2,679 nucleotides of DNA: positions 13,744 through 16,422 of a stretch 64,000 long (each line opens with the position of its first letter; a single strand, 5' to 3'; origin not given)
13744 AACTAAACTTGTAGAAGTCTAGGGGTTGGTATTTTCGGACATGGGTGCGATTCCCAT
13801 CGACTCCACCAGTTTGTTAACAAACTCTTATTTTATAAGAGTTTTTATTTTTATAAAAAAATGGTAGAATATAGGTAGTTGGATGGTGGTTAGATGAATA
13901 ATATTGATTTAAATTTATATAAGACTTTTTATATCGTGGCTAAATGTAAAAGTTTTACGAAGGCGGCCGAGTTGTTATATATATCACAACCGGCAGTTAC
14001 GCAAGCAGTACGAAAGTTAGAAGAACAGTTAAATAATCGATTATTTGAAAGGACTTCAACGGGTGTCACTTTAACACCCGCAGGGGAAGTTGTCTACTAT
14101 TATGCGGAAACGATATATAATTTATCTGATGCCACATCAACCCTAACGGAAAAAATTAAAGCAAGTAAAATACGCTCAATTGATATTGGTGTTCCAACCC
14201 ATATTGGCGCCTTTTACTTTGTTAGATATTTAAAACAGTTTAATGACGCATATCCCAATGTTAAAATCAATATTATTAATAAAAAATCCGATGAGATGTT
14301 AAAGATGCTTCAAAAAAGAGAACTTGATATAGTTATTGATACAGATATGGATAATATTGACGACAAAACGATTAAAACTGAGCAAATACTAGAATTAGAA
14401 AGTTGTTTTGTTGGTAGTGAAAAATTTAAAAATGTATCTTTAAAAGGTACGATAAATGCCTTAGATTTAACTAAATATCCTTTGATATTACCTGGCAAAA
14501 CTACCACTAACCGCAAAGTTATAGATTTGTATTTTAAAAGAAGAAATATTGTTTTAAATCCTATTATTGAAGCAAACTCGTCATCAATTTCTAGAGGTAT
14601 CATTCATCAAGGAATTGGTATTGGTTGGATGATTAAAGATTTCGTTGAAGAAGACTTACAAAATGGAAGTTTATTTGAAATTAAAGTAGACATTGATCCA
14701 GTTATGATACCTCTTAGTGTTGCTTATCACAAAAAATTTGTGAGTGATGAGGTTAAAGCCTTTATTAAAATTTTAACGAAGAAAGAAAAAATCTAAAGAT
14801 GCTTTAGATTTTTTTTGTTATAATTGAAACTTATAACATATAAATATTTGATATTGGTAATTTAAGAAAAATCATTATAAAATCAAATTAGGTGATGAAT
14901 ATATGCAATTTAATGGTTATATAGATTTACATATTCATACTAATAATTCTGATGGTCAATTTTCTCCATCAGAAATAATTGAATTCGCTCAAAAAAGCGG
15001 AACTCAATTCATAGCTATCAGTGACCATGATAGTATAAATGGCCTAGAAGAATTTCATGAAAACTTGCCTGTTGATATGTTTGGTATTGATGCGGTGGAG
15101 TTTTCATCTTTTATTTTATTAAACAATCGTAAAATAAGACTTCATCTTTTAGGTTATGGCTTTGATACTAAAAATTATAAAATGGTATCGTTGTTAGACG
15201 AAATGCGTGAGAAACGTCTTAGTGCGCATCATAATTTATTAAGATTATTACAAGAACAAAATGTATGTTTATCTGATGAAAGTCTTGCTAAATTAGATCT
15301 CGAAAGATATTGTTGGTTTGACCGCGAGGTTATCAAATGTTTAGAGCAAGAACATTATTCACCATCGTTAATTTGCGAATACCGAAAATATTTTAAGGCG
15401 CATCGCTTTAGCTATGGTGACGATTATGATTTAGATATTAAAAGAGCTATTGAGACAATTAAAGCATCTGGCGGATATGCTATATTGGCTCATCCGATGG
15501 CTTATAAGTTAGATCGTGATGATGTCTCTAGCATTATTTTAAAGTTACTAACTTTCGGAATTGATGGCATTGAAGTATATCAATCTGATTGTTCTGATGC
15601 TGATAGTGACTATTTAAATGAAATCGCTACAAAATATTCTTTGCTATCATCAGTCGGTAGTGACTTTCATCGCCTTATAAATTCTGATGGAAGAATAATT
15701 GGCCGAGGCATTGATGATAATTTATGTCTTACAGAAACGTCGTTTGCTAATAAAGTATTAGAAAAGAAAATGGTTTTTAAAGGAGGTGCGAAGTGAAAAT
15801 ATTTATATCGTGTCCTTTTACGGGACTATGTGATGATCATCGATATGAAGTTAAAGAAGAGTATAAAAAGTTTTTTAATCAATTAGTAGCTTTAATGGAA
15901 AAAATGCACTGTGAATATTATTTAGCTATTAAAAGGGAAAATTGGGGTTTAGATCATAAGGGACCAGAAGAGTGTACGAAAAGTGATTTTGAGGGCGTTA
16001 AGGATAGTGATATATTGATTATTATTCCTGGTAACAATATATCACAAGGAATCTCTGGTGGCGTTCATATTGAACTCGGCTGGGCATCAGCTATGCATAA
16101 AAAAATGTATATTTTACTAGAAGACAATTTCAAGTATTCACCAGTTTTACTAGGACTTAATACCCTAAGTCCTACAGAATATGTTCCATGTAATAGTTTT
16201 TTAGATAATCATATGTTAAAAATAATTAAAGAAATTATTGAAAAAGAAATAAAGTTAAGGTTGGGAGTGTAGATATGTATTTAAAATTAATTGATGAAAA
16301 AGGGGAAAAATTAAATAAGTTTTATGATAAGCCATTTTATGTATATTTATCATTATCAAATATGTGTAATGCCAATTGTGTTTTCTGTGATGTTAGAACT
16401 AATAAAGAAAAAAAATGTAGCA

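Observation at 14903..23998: Ten-gene, translationally coupled operon of soluble tailoring enzymes: candidate nucleoside/amino-sugar (peptidyl-nucleoside-like) biosynthetic cluster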

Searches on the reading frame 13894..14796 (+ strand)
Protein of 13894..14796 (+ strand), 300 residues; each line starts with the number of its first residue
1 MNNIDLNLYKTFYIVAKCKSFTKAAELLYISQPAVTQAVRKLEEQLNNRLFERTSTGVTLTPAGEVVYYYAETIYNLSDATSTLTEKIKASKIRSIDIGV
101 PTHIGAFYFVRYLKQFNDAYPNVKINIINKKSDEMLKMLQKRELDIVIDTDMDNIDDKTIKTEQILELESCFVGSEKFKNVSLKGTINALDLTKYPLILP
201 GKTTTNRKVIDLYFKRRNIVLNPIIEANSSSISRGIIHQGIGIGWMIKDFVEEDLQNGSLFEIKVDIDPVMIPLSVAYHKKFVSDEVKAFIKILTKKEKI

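Call 8: search_protein_families(library=pfam, proteins=[window:13894-14796:+], max_evalue=0.001)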
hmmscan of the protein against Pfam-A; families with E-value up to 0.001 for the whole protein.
window:13894-14796:+ (300 aa): 2 families
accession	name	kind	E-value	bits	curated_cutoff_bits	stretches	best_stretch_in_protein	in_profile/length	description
PF03466.25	LysR_substrate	-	2.8e-27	95.9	28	1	94-296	6-206/209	LysR substrate binding domain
PF00126.33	HTH_1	-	5.6e-23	81.1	26.6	1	6-65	1-60/60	Bacterial regulatory helix-turn-helix protein, lysR family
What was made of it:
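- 13894..14796 (+): LysR-family transcriptional regulator, conserved at the 5' end of the cluster. Pfam HTH_1 + LysR_substrate (call 8).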

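Call 17: search_protein_families(library=ncbifam, proteins=[window:13894-14796:+], max_evalue=0.001)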
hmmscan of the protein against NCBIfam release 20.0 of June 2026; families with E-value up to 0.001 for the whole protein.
window:13894-14796:+ (300 aa): 57 families (the best 25 are shown)
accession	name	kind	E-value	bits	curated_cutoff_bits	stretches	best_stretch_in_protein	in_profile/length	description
NF040786.1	LysR_Sec_metab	equivalog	1.7e-36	125.8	250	1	4-296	1-296/298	selenium metabolism-associated LysR family transcriptional regulator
TIGR02424.1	TF_pcaQ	equivalog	6.7e-34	117.1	303.8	1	8-281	7-280/300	pca operon transcription factor PcaQ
TIGR03339.1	phn_lysR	subfamily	2.7e-33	115.4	341.1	1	10-254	3-241/279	aminoethylphosphonate catabolism associated LysR family transcriptional regulator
NF008416.0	PRK11242.1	equivalog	9.2e-33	113.8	277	1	12-240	9-235/300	transcriptional regulator CynR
NF047520.1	trans_act_CidR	equivalog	7.4e-30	104.1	415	1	6-295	3-289/292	cidABC operon transcriptional activator CidR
NF007385.0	PRK09906.1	equivalog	6e-26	91.3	356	1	9-297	6-290/296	DNA-binding transcriptional regulator HcaR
NF008722.0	PRK11716.1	equivalog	1.2e-25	90.1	246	1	5-294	2-290/293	HTH-type transcriptional activator IlvY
NF040888.1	trans_reg_YafC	equivalog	5.2e-25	87.9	470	1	10-296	9-291/293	DNA-binding transcriptional regulator YafC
NF045775.1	acetoin_reg_AlsR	exception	1.5e-24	87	430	1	6-294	3-288/290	acetoin biosynthesis transcriptional regulator AlsR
NF007307.0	PRK09791.1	equivalog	3.1e-24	85.7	336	1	3-265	4-263/302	LysR family transcriptional regulator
NF008410.0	PRK11233.1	equivalog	3.3e-24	85.6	309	1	10-294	7-287/305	nitrogen assimilation transcriptional regulator NAC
NF058504.1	TransRegCcpCBac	equivalog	4.2e-24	85.4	400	1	9-150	6-147/287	transcriptional regulator CcpC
NF040889.1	trans_reg_YeiE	equivalog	5.4e-24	84.9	480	1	5-292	4-284/288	DNA-binding transcriptional regulator YeiE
NF002946.0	PRK03601.1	equivalog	1e-23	84.1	240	1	4-160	1-155/275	HTH-type transcriptional regulator HdfR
NF007439.0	PRK09986.1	equivalog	1.1e-23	84.1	290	1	3-252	6-255/296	LysR family transcriptional regulator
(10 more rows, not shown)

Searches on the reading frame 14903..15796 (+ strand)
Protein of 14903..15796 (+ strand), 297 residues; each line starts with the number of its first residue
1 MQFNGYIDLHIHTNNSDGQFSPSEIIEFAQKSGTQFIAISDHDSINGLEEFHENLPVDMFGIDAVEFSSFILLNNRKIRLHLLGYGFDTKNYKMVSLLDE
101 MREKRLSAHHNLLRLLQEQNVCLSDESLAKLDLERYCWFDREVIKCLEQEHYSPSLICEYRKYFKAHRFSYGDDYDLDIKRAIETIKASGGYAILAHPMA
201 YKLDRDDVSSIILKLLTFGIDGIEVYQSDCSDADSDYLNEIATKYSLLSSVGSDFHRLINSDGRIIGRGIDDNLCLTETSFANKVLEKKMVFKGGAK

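Call 3: search_protein_families(library=pfam, proteins=[window:14903-15796:+], max_evalue=0.01)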
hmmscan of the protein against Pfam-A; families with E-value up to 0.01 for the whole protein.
window:14903-15796:+ (297 aa): 1 family
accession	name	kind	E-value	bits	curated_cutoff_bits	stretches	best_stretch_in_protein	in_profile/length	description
PF02811.25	PHP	-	1e-07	32.9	26.4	1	8-54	1-49/164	PHP domain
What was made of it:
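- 14903..15796 (+): PHP-family phosphoesterase (TrpH/YciV / nucleoside 3',5'-bisphosphate phosphatase type). Pfam PHP (call 3).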

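Call 4: search_protein_families(library=ncbifam, proteins=[window:14903-15796:+], max_evalue=0.01)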
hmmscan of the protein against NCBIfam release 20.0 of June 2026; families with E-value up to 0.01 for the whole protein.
window:14903-15796:+ (297 aa): 12 families
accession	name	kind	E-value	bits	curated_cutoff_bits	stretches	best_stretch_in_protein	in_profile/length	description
NF047791.1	RNaseRnm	equivalog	9.4e-38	130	375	1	7-257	3-251/275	RNase RNM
NF041577.1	nside_bi_sphtase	equivalog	8.3e-35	120.3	400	1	7-258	4-252/276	3',5'-nucleoside bisphosphate phosphatase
NF041661.1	Cycl_ph_dihydrol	equivalog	1.2e-24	87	500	1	8-257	1-245/259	phosphoribosyl 1,2-cyclic phosphate 1,2-diphosphodiesterase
NF038032.1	CehA_McbA_metalo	domain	1.3e-12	47.8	80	1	7-70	5-70/315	CehA/McbA family metallohydrolase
NF004981.0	PRK06361.1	equivalog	5.3e-07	29.2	117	1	7-51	2-46/217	histidinol phosphate phosphatase domain-containing protein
NF006375.0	PRK08609.1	equivalog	4.1e-06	25.7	426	1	8-44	338-374/571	DNA polymerase/3'-5' exonuclease PolX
NF004225.0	PRK05672.1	subfamily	2.8e-05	22.3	939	1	4-108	4-106/1047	error-prone DNA polymerase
NF005928.0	PRK07945.1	equivalog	0.00017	21.1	250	1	8-43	101-136/337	PHP domain-containing protein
NF001688.0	PRK00448.1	equivalog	0.00033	18.3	873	1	7-54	339-388/1445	PolC-type DNA polymerase III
TIGR01405.1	polC_Gram_pos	equivalog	0.001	16.8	1043.45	1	7-53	105-153/1211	DNA polymerase III subunit alpha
NF006251.0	PRK08392.1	equivalog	0.0024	17.4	212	1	7-43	2-38/216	hypothetical protein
NF045780.1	TrlF_fam_ATP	equivalog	0.0097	14.6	350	0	8-49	9-58/944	TrlF family AAA-like ATPase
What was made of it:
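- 14903..15796 (+): NCBIfam RNase RNM and pAp phosphatase hits are sub-threshold (call 4).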

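Call 63: search_solved_structures(query=window:14903-15796:+, max_evalue=0.001)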
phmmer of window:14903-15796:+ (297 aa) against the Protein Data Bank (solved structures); distinct sequences matched with E-value up to 0.001: 5.
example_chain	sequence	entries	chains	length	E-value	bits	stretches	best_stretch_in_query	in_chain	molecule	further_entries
9etk_A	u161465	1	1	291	4.3e-19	72.5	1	7-257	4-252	Metal-dependent phosphoesterases (PHP family)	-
2yb1_A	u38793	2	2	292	1.2e-17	67.8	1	7-268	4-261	AMIDOHYDROLASE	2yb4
7ug9_A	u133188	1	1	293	5.9e-16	62.2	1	7-257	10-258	5'-3' exoribonuclease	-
3e0f_A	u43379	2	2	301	4.3e-14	56.1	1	8-267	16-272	Putative Metal-dependent Phosphoesterase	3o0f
2anu_A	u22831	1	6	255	5.7e-05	26.2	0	7-43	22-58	hypothetical protein TM0559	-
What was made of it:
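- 14903..15796 (+): Best PDB hits are 9ETK, 2YB1 and 7UG9 (call 63).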

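Call 84: search_protein_families(library=padloc, proteins=[window:14903-15796:+], max_evalue=0.001)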
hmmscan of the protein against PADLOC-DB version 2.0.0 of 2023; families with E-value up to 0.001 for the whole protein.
window:14903-15796:+ (297 aa): 0 families

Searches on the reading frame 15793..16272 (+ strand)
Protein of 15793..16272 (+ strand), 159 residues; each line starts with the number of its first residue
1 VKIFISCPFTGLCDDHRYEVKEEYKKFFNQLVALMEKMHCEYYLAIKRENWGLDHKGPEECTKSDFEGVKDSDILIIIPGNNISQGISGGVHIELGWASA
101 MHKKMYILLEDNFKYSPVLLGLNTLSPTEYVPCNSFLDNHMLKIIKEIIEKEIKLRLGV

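Call 3: search_protein_families(library=pfam, proteins=[window:15793-16272:+], max_evalue=0.01)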
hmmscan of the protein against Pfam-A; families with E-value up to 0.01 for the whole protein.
window:15793-16272:+ (159 aa): 1 family
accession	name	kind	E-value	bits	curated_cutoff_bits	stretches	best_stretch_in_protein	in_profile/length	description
PF05014.21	Nuc_deoxyrib_tr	-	8.9e-08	32.7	28.8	1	22-115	11-103/117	Nucleoside 2-deoxyribosyltransferase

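Call 4: search_protein_families(library=ncbifam, proteins=[window:15793-16272:+], max_evalue=0.01)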
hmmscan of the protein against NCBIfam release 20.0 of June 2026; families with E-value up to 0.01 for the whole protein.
window:15793-16272:+ (159 aa): 0 families

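Call 12: search_solved_structures(query=window:15793-16272:+, max_evalue=1, show_alignments=3)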
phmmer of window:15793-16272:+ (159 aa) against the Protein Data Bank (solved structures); distinct sequences matched with E-value up to 1: 6.
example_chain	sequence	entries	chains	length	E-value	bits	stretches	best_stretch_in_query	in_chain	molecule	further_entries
4jen_A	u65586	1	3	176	5.8e-25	91.4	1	2-135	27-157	CMP N-GLYCOSIDASE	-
5vto_A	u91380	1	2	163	1.1e-16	64.6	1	2-133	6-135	Blasticidin M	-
4jem_A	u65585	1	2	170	7.4e-16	61.8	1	3-129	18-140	CMP/hydroxymethyl CMP hydrolase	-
4jel_A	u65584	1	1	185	9.5e-16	61.5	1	3-129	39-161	CMP/hydroxymethyl CMP hydrolase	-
4ohr_A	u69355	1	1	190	1e-15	61.4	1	3-129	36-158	CMP/hydroxymethyl CMP hydrolase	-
4ohb_A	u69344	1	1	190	7.1e-15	58.6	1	3-129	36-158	CMP/hydroxymethyl CMP hydrolase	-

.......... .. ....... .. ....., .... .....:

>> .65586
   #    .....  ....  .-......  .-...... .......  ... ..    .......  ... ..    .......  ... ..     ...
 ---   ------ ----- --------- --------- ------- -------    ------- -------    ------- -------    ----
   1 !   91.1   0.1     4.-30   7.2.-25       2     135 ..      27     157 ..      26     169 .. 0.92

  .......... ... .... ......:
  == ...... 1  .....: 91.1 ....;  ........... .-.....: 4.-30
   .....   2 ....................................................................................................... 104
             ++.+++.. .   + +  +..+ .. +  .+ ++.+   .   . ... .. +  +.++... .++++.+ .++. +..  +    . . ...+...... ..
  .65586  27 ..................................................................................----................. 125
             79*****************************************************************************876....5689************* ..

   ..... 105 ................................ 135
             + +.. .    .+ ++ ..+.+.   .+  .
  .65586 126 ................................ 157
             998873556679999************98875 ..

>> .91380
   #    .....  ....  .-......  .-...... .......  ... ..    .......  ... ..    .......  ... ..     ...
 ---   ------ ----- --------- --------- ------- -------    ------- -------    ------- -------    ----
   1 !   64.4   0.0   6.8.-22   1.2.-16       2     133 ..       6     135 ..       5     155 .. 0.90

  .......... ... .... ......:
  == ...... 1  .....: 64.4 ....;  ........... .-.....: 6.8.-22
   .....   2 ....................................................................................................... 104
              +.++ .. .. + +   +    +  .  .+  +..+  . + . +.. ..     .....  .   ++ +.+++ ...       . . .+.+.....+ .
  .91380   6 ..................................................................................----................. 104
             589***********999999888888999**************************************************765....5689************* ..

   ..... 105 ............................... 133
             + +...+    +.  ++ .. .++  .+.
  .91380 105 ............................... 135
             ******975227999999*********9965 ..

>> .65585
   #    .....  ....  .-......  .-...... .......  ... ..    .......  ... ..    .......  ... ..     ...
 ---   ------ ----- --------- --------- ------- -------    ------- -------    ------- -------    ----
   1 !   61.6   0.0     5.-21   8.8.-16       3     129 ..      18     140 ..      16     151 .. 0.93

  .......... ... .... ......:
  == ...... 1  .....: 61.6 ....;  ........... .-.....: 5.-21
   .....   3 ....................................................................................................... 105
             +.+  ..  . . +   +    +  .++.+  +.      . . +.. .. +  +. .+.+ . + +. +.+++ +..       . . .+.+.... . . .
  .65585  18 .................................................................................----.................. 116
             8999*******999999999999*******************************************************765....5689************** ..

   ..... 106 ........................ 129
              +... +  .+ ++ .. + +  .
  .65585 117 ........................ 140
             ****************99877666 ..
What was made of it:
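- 15793..16272 (+): CMP N-glycosidase (MilB/BlsM/BcmB type); releases free cytosine. The only PDB hits are 4JEN 5.8e-25, 5VTO 1e-16 and 4JEM 7e-16 (call 12).
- On CMP N-glycosidase (MilB/BlsM/BcmB branch of the nucleoside 2-deoxyribosyltransferase superfamily): The only PDB hits at E<=1 are 4JEN, 5VTO and the MilB entries (call 12).
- Protein 2 matches only CMP N-glycosidases in the PDB (call 12).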

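Call 84: search_protein_families(library=padloc, proteins=[window:15793-16272:+], max_evalue=0.001)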
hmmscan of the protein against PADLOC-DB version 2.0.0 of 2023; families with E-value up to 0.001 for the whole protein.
window:15793-16272:+ (159 aa): 0 families
